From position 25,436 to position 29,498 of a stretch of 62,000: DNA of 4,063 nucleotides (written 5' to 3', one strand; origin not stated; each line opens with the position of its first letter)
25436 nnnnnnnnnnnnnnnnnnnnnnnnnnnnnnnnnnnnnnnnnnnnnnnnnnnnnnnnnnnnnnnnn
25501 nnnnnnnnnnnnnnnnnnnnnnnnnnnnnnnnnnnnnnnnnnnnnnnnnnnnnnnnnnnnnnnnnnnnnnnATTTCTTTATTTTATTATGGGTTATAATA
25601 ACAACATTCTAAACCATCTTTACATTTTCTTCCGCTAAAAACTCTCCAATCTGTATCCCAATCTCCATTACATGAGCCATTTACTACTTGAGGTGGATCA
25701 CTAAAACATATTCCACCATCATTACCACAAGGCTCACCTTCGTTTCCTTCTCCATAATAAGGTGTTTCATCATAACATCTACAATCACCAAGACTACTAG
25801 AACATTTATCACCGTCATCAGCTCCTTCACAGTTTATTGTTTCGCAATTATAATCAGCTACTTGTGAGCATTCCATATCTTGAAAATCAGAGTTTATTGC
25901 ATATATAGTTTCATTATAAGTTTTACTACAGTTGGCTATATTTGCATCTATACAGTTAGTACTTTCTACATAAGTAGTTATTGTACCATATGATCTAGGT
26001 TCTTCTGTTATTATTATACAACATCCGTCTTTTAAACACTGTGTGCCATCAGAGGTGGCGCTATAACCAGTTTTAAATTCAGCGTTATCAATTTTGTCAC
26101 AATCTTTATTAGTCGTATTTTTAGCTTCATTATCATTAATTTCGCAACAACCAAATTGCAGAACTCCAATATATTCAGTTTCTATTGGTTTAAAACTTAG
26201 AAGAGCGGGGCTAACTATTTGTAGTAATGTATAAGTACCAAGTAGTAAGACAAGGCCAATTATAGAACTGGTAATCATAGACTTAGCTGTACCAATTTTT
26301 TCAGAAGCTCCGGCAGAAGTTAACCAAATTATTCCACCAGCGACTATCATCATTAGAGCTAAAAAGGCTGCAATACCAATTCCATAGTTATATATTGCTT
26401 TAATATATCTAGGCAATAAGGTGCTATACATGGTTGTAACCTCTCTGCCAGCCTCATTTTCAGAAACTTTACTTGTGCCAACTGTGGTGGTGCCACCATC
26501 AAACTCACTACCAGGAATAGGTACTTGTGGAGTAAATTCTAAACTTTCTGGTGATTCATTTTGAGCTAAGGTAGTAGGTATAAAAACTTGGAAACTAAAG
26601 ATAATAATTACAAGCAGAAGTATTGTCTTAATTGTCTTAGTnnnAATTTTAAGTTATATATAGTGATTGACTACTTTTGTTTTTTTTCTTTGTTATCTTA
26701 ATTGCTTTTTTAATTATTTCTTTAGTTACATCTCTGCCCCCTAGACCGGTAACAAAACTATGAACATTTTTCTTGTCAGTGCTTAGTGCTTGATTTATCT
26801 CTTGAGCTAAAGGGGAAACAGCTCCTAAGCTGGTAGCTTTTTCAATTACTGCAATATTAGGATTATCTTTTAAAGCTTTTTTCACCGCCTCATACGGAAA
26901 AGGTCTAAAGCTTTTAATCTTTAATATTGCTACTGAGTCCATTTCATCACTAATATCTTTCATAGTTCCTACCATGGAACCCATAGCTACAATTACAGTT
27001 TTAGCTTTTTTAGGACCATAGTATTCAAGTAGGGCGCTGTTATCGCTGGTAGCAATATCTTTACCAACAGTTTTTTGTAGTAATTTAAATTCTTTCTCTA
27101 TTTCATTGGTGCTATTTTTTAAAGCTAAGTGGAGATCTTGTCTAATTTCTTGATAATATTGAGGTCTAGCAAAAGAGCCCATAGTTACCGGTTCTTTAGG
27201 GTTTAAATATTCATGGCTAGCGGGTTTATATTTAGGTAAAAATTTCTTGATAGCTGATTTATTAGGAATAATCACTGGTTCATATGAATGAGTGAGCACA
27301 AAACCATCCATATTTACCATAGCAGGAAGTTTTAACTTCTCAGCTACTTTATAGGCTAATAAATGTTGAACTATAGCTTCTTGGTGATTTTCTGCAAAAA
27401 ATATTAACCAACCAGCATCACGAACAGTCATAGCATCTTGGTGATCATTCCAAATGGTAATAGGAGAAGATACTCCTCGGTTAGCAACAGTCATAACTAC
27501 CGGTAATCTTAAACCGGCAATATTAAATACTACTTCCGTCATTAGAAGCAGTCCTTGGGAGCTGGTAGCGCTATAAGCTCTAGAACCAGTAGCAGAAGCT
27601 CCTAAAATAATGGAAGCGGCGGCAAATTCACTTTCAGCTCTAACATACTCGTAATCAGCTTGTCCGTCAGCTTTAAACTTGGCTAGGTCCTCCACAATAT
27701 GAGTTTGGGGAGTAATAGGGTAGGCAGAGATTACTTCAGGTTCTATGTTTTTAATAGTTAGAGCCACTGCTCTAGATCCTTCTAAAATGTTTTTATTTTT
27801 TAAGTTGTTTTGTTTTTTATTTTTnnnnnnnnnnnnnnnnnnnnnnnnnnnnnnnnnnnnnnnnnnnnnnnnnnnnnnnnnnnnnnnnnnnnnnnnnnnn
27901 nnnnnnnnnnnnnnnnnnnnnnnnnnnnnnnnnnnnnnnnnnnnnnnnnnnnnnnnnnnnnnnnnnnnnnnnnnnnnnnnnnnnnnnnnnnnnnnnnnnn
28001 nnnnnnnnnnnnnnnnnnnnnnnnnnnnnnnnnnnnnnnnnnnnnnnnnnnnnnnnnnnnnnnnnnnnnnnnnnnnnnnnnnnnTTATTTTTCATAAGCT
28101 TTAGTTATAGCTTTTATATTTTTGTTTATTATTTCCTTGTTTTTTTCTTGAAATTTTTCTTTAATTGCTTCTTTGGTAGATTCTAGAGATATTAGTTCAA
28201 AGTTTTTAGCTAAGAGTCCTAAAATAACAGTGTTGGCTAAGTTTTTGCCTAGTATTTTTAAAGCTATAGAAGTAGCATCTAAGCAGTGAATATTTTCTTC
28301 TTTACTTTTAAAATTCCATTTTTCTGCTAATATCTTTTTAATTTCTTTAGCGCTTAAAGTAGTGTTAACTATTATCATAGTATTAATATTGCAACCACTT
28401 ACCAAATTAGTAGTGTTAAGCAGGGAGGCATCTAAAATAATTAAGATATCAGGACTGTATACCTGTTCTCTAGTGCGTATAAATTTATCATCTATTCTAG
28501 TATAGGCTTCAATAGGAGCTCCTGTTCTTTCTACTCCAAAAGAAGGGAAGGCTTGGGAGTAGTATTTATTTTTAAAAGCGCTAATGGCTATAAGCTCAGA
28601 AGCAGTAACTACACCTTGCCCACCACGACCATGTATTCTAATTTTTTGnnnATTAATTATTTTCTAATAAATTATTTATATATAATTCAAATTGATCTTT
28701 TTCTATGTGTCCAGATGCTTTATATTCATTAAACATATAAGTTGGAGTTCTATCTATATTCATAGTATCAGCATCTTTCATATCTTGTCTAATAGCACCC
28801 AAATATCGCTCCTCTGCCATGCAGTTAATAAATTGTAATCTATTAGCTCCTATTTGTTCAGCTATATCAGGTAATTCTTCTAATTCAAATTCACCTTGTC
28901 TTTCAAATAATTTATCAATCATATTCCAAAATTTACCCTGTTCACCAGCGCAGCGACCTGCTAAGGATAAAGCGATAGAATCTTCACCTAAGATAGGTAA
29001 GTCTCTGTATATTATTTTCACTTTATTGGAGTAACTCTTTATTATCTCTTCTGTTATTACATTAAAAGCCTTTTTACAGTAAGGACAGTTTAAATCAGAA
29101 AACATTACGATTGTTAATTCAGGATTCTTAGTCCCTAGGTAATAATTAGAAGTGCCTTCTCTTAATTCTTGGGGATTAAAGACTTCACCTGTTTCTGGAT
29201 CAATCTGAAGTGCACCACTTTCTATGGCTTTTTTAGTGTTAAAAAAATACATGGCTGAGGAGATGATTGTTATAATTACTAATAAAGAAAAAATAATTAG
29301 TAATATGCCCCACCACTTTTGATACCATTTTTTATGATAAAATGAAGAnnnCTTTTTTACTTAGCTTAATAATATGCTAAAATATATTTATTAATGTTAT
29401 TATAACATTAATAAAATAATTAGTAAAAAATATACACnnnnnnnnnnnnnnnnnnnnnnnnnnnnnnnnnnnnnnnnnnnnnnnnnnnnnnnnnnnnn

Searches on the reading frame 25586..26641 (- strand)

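Call 15: search_protein_families(library=pfam, proteins=[window:25586-26641:-], max_evalue=0.01)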
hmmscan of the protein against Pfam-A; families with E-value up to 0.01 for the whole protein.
window:25586-26641:- (351 aa): 1 family
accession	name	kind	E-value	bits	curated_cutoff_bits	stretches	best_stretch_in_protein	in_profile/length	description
PF18895.5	T4SS_pilin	-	0.00021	21.7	26.6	1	79-134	8-62/71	Type IV secretion system pilin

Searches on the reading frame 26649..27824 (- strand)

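Call 15: search_protein_families(library=pfam, proteins=[window:26649-27824:-], max_evalue=0.01)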
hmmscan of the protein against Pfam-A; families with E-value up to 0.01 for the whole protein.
window:26649-27824:- (391 aa): 4 families
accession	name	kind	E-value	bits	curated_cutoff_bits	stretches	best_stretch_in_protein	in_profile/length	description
PF01855.24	POR_N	-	1.8e-69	234.4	27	1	25-245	4-229/231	Pyruvate flavodoxin/ferredoxin oxidoreductase, thiamine diP-bdg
PF17147.9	PFOR_II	-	1.8e-21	76.9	27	1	274-369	1-100/102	Pyruvate:ferredoxin oxidoreductase core domain II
PF16870.10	OxoGdeHyase_C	-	0.00014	22.1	27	1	271-352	27-115/151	2-oxoglutarate dehydrogenase C-terminal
PF02780.25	Transketolase_C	-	0.00071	19.9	25.9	1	273-354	9-97/124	Transketolase, C-terminal domain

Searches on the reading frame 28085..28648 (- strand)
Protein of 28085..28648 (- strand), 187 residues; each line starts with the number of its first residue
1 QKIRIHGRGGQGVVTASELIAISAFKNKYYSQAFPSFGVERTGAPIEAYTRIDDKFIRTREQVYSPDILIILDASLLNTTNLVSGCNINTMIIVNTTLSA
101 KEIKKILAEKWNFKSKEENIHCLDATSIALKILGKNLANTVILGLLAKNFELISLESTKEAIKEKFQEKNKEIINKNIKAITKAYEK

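Call 15: search_protein_families(library=pfam, proteins=[window:28085-28648:-], max_evalue=0.01)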
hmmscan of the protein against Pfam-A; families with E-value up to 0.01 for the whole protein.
window:28085-28648:- (187 aa): 1 family
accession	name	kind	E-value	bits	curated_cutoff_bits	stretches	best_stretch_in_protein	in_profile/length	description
PF01558.24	POR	-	2.8e-38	132.2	27.4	1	9-186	1-173/173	Pyruvate ferredoxin/flavodoxin oxidoreductase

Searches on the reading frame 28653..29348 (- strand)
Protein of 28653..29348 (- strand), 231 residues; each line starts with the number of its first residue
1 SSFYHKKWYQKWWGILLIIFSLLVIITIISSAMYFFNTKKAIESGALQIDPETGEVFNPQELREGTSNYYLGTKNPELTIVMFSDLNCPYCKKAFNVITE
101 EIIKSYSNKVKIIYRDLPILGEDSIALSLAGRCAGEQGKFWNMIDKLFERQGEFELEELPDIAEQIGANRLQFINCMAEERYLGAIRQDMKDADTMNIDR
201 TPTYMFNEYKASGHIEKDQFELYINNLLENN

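Call 15: search_protein_families(library=pfam, proteins=[window:28653-29348:-], max_evalue=0.01)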
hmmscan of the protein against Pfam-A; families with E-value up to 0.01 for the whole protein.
window:28653-29348:- (231 aa): 3 families
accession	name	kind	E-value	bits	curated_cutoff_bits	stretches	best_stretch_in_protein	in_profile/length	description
PF13462.12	Thioredoxin_4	-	1.9e-27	96.9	23.2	1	69-225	6-164/165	Thioredoxin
PF01323.26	DSBA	-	5.9e-15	56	25.6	1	79-224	1-190/191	DSBA-like thioredoxin domain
PF13098.12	Thioredoxin_2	-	2.4e-06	28.2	27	1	77-220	6-100/104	Thioredoxin-like domain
